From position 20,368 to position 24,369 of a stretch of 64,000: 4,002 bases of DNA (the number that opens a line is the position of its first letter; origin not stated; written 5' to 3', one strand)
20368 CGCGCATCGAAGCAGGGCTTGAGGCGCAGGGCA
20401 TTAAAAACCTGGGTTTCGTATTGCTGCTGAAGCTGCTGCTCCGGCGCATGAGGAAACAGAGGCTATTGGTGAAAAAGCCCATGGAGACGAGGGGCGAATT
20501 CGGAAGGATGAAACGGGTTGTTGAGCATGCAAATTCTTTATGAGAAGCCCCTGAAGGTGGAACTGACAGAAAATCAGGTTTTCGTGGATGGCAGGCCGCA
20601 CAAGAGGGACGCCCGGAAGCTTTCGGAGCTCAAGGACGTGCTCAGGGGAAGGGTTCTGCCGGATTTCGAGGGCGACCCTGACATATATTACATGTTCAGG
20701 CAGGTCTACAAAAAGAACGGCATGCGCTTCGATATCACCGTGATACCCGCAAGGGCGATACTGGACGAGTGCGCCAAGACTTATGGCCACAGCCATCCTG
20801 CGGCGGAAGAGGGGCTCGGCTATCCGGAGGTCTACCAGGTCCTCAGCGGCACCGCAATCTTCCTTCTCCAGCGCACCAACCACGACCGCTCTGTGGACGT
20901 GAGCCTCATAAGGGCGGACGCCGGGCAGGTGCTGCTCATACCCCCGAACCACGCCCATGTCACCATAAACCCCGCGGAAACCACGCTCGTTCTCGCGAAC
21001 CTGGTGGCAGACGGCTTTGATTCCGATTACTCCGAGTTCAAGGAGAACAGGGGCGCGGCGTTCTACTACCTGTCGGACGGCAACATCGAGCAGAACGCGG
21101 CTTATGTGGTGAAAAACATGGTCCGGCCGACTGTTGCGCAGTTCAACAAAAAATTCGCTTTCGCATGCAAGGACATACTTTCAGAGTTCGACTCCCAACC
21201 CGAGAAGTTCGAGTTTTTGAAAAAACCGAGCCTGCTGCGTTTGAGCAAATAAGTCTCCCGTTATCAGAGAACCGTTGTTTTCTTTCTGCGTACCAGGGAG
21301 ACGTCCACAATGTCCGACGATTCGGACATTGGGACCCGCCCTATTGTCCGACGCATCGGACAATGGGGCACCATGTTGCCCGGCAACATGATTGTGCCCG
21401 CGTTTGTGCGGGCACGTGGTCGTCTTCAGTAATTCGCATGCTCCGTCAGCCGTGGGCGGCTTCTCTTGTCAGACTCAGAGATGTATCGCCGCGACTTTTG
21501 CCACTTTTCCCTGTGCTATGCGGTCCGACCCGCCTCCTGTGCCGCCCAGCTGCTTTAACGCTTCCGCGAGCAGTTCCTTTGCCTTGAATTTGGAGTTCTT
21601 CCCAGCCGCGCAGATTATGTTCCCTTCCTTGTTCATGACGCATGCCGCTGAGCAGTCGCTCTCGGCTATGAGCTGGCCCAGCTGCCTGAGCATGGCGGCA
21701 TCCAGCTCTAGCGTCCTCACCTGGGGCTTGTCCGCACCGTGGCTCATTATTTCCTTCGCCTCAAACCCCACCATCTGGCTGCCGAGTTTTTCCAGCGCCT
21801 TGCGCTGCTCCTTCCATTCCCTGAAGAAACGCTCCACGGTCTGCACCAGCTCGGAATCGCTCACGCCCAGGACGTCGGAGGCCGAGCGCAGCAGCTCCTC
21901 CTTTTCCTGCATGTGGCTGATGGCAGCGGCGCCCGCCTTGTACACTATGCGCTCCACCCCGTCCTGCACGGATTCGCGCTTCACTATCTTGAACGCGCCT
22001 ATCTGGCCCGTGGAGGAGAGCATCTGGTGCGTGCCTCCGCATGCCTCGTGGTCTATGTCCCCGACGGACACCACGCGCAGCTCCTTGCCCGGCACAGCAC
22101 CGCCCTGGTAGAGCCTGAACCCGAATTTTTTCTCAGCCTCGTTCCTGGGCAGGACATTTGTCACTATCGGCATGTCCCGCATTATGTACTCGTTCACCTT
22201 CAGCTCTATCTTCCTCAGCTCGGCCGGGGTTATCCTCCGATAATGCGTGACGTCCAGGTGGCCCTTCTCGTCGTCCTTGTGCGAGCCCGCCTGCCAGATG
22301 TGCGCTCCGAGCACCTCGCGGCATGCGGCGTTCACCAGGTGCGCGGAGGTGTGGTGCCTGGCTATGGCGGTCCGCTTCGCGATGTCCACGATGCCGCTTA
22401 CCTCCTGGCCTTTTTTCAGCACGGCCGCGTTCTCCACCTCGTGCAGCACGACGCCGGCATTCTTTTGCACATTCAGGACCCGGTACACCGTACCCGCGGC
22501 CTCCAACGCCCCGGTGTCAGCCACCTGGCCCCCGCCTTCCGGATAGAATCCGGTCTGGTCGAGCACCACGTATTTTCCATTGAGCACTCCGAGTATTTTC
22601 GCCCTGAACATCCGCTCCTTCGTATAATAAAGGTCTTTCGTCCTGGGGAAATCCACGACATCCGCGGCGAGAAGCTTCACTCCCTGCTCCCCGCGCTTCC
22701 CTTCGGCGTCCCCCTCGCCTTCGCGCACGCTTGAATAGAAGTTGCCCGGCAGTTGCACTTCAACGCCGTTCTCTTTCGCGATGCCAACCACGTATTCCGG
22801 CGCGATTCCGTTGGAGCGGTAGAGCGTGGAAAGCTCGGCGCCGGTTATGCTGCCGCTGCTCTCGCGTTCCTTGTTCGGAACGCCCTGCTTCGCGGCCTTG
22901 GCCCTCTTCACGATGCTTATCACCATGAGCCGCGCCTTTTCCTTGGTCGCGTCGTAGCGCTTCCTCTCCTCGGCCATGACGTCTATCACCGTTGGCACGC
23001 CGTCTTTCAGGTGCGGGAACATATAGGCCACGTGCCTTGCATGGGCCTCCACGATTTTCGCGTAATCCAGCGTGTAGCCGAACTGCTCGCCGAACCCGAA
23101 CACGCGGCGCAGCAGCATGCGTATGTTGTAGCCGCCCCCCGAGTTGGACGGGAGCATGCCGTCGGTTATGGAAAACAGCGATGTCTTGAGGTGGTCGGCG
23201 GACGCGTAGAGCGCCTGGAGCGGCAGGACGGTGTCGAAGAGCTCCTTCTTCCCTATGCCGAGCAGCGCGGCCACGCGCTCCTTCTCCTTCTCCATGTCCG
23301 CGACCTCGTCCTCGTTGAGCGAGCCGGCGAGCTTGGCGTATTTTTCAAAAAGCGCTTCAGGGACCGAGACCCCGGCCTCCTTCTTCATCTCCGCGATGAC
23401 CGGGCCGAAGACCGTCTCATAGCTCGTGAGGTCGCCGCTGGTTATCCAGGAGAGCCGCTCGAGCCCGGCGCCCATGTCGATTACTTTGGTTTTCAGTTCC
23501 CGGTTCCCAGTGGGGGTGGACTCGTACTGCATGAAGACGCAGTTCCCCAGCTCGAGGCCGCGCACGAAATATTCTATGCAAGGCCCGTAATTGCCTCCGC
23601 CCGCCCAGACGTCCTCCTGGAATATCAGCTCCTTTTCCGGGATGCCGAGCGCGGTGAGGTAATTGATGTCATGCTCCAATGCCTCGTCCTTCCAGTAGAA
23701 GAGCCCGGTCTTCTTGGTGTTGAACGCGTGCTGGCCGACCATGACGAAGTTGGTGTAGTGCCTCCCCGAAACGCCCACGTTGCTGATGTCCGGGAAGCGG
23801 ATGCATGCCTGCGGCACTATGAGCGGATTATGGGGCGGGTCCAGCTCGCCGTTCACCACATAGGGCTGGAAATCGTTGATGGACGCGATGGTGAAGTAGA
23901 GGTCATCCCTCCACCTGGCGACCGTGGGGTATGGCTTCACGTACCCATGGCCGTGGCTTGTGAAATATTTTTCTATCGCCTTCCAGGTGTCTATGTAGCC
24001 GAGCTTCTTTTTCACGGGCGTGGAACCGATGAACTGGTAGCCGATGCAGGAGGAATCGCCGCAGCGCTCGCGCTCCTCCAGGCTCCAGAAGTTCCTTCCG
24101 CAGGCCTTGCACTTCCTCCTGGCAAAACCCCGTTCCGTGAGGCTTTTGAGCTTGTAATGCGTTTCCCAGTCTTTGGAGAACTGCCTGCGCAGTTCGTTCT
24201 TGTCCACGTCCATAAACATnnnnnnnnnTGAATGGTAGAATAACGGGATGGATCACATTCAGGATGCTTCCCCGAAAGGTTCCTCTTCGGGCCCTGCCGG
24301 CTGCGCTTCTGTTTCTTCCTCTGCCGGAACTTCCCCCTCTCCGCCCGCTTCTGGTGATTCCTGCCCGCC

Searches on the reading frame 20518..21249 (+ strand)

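Call 65: search_protein_families(library=pfam, proteins=[window:20518-21249:+], max_evalue=0.0001)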
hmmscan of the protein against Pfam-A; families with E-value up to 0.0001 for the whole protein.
window:20518-21249:+ (244 aa): 1 family
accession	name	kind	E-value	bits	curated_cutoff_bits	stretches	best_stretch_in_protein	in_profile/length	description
PF06560.17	GPI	-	9.2e-32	110.2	20.7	1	65-193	46-174/182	Glucose-6-phosphate isomerase (GPI)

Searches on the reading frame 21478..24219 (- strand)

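Call 65: search_protein_families(library=pfam, proteins=[window:21478-24219:-], max_evalue=0.0001)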
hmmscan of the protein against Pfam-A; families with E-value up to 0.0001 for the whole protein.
window:21478-24219:- (914 aa): 3 families
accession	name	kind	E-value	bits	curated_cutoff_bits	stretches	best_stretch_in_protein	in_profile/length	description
PF01411.24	tRNA-synt_2c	-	7.4e-92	309.1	30.3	1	84-613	8-550/552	tRNA synthetases class II (A)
PF07973.19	tRNA_SAD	-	2.3e-14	53.5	24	1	714-758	1-43/44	Threonyl and Alanyl tRNA synthetase second additional domain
PF02272.25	DHHA1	-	4.8e-05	24.2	25.9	0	840-908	14-85/102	DHHA1 domain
